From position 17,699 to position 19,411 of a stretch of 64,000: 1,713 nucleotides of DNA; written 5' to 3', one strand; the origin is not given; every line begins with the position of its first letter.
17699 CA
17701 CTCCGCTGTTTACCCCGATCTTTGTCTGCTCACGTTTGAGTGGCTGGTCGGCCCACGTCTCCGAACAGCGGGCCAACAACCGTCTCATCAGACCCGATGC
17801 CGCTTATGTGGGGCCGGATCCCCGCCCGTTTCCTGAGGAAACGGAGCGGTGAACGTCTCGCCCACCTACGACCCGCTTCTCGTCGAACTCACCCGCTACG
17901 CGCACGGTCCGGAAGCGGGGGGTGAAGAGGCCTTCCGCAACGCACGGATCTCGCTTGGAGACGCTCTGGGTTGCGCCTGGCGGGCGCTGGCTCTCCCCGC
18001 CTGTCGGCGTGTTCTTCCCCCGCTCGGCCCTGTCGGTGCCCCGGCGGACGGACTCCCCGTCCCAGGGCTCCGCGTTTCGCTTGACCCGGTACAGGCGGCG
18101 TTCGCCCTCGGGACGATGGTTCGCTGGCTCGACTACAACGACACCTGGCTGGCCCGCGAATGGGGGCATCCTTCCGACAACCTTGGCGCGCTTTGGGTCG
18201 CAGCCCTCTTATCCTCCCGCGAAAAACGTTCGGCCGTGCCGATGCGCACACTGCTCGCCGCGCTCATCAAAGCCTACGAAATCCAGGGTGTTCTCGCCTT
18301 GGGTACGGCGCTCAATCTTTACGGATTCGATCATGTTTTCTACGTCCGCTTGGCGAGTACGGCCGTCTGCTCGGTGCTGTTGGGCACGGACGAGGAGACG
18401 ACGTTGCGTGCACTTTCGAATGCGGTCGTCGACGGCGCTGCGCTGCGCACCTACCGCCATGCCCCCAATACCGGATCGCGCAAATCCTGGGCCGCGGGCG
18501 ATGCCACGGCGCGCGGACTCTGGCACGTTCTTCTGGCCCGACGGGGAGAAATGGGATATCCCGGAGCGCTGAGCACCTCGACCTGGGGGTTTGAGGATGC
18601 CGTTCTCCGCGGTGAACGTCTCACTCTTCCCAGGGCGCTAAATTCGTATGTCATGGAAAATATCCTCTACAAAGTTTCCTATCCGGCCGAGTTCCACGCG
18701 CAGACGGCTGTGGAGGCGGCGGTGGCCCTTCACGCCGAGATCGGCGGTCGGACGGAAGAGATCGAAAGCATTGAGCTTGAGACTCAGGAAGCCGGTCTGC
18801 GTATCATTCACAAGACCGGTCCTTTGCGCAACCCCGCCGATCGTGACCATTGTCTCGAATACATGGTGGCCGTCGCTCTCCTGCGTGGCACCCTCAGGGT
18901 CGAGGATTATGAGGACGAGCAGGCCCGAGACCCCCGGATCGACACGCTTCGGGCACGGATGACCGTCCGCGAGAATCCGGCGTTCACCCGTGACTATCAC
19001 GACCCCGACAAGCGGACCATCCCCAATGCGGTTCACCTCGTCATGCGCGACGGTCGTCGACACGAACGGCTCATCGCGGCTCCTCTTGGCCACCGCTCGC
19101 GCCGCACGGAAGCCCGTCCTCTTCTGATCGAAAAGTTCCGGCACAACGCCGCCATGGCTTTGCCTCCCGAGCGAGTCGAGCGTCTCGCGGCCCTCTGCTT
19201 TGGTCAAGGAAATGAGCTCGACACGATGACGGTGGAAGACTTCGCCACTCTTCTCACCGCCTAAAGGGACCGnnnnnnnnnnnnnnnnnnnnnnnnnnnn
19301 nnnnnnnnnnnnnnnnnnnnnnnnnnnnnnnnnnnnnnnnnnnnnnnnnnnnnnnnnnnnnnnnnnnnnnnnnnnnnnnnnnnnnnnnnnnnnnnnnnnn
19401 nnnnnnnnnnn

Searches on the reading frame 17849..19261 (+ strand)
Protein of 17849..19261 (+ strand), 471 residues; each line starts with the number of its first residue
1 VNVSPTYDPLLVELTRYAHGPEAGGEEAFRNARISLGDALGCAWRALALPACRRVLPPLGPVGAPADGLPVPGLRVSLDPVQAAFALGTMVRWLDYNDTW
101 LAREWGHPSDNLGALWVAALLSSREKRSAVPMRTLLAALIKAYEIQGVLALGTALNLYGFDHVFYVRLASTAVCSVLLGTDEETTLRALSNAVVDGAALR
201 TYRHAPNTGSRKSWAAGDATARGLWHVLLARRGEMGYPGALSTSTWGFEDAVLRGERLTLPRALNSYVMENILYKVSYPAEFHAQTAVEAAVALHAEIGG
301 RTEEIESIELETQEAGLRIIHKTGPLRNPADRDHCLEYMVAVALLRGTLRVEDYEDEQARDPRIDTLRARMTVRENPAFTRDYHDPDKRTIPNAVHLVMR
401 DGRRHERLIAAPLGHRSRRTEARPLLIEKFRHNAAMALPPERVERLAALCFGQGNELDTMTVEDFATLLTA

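Call 3: search_protein_families(library=pfam, proteins=[window:17849-19261:+], max_evalue=0.1)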
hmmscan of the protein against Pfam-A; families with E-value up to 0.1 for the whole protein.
window:17849-19261:+ (471 aa): 2 families
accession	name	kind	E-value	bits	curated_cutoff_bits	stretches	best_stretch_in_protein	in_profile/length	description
PF03972.19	MmgE_PrpD_N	-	1.6e-67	227.7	32.1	1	13-259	2-242/244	MmgE/PrpD N-terminal domain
PF19305.4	MmgE_PrpD_C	-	2.9e-56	190.4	32.1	1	278-450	1-170/173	MmgE/PrpD C-terminal domain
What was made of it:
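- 17849..19264 (+): prpD, 2-methylcitrate dehydratase, immediately upstream. Pfam MmgE_PrpD N and C domains (call 3).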

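Call 4: search_protein_families(library=ncbifam, proteins=[window:17849-19261:+], max_evalue=0.1)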
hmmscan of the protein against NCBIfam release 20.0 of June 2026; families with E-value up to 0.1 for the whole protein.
window:17849-19261:+ (471 aa): 3 families
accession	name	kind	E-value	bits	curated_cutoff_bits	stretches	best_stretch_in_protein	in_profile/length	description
NF006943.0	PRK09425.1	equivalog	9e-189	628.2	575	1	2-469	7-478/480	bifunctional 2-methylcitrate dehydratase/aconitate hydratase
TIGR02330.1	prpD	equivalog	2.9e-176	586.8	458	1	8-469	1-466/468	2-methylcitrate dehydratase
NF042438.1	PrpD_hiGCgrampos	equivalog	2e-32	112.5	950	1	69-446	80-463/499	2-methylcitrate dehydratase PrpD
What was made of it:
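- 17849..19264 (+): NCBIfam NF006943 628 bits (cutoff 575) and TIGR02330 587 bits (cutoff 458) (call 4).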

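Call 63: find_homologous_proteins(query=window:17849-19261:+, max_evalue=1e-100)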
Query window:17849-19261:+ (471 aa): 7993 proteins with E <= 1e-100 among 8000 candidates; the best 120 are listed.
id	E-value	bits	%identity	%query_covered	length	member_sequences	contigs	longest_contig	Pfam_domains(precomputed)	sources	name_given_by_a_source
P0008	0.0e+0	1055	99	100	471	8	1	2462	PF19305.5,PF03972.20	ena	-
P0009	8.1e-271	917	87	100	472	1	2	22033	PF19305.5,PF03972.20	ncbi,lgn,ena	-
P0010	6.1e-256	868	82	100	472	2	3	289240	PF19305.5,PF03972.20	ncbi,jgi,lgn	jgi:2-methylcitrate dehydratase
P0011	1.5e-253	860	83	100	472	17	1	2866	PF19305.5,PF03972.20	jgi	jgi:2-methylcitrate dehydratase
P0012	3.2e-245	832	79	100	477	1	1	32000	PF19305.5,PF03972.20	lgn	-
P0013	7.1e-170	584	57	99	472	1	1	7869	PF19305.5,PF03972.20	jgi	-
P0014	1.2e-169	583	58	100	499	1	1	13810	PF19305.5,PF03972.20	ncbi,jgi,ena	jgi:2-methylcitrate dehydratase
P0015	7.0e-167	574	58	100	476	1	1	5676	PF19305.5,PF03972.20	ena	-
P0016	1.5e-166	573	59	99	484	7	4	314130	PF19305.5,PF03972.20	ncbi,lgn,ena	-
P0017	2.0e-166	573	57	99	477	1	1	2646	PF19305.5,PF03972.20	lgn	-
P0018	2.1e-166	572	59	95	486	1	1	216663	PF19305.5,PF03972.20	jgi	-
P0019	5.0e-166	571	57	99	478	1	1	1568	PF19305.5,PF03972.20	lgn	-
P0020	6.3e-166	571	58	99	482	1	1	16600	PF19305.5,PF03972.20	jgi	jgi:2-methylcitrate dehydratase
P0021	1.2e-165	570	58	99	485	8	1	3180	PF19305.5,PF03972.20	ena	-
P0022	1.2e-165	570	57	99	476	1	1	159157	PF19305.5,PF03972.20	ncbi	-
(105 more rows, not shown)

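Call 64: find_encoding_contigs(protein=P0016, flank=7000, max_places=1)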
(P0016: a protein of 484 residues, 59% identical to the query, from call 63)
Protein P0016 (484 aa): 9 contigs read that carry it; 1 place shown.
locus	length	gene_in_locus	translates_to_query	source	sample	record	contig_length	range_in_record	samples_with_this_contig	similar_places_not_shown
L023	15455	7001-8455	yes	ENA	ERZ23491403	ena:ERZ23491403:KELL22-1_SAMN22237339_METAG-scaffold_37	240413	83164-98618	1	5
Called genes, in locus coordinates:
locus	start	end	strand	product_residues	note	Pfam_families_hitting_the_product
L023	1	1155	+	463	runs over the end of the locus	PF00909:Ammonium_transp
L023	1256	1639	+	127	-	PF01124:MAPEG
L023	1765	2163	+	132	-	PF19649:DUF6152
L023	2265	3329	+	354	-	-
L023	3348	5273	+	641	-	PF01011:PQQ, PF13360:PQQ_2 (faint)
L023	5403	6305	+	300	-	PF00135:COesterase, PF20434:BD-FAE, PF07859:Abhydrolase_3, PF00326:Peptidase_S9 (weak)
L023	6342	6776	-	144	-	PF03928:HbpS-like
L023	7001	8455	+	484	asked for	PF03972:MmgE_PrpD_N, PF19305:MmgE_PrpD_C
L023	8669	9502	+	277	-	PF13714:PEP_mutase, PF00463:ICL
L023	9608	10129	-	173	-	PF19649:DUF6152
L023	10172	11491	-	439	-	-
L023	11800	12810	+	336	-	PF02900:LigB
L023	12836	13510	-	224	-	PF03737:RraA-like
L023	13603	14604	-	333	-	PF04909:Amidohydro_2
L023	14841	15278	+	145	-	PF19649:DUF6152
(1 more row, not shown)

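Call 65: find_encoding_contigs(protein=P0014, flank=7000, max_places=1)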
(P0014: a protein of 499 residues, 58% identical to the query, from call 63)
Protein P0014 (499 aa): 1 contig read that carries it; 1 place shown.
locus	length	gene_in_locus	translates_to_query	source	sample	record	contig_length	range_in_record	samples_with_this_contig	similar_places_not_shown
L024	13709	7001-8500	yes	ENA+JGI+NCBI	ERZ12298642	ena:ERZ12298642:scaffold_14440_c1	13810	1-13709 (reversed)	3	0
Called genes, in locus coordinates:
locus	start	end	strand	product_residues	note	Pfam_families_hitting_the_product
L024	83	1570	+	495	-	-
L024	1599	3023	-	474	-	PF01554:MatE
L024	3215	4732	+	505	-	PF00939:Na_sulph_symp, PF03600:CitMHS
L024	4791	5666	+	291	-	PF13714:PEP_mutase, PF00463:ICL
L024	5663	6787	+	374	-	PF00285:Citrate_synt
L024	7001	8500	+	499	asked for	PF03972:MmgE_PrpD_N, PF19305:MmgE_PrpD_C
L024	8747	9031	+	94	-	-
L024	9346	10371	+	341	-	PF01063:Aminotran_4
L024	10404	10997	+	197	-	PF05685:Uma2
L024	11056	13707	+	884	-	?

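Call 66: find_encoding_contigs(protein=P0018, flank=7000, max_places=1)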
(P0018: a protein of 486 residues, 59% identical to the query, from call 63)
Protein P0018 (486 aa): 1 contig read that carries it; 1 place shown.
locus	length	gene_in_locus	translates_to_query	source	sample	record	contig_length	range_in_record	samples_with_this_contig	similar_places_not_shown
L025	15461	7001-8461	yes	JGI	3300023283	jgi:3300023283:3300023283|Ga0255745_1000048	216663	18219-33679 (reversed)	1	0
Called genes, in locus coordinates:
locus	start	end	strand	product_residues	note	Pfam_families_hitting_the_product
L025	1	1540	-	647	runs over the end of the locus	PF16177:ACAS_N, PF00501:AMP-binding, PF13193:AMP-binding_C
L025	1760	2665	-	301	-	PF08242:Methyltransf_12, PF13649:Methyltransf_25 (weak)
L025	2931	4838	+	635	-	PF16177:ACAS_N, PF00501:AMP-binding, PF13193:AMP-binding_C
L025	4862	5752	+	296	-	PF13714:PEP_mutase, PF00463:ICL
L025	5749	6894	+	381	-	PF00285:Citrate_synt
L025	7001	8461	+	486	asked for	PF03972:MmgE_PrpD_N, PF19305:MmgE_PrpD_C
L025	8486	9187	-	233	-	PF12007:DUF3501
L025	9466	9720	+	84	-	-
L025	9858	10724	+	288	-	-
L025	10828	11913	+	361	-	PF00793:DAHP_synth_1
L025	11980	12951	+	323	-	PF08279:HTH_11, PF03099:BPL_LplA_LipB, PF02237:BPL_C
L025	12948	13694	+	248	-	PF03309:Pan_kinase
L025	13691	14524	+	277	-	PF05036:SPOR (faint)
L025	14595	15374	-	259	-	PF25213:HVO_A0261_N (faint), PF08220:HTH_DeoR, PF08279:HTH_11 (weak), PF00455:DeoRC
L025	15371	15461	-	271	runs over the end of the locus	PF00702:Hydrolase (weak), PF08282:Hydrolase_3 (weak)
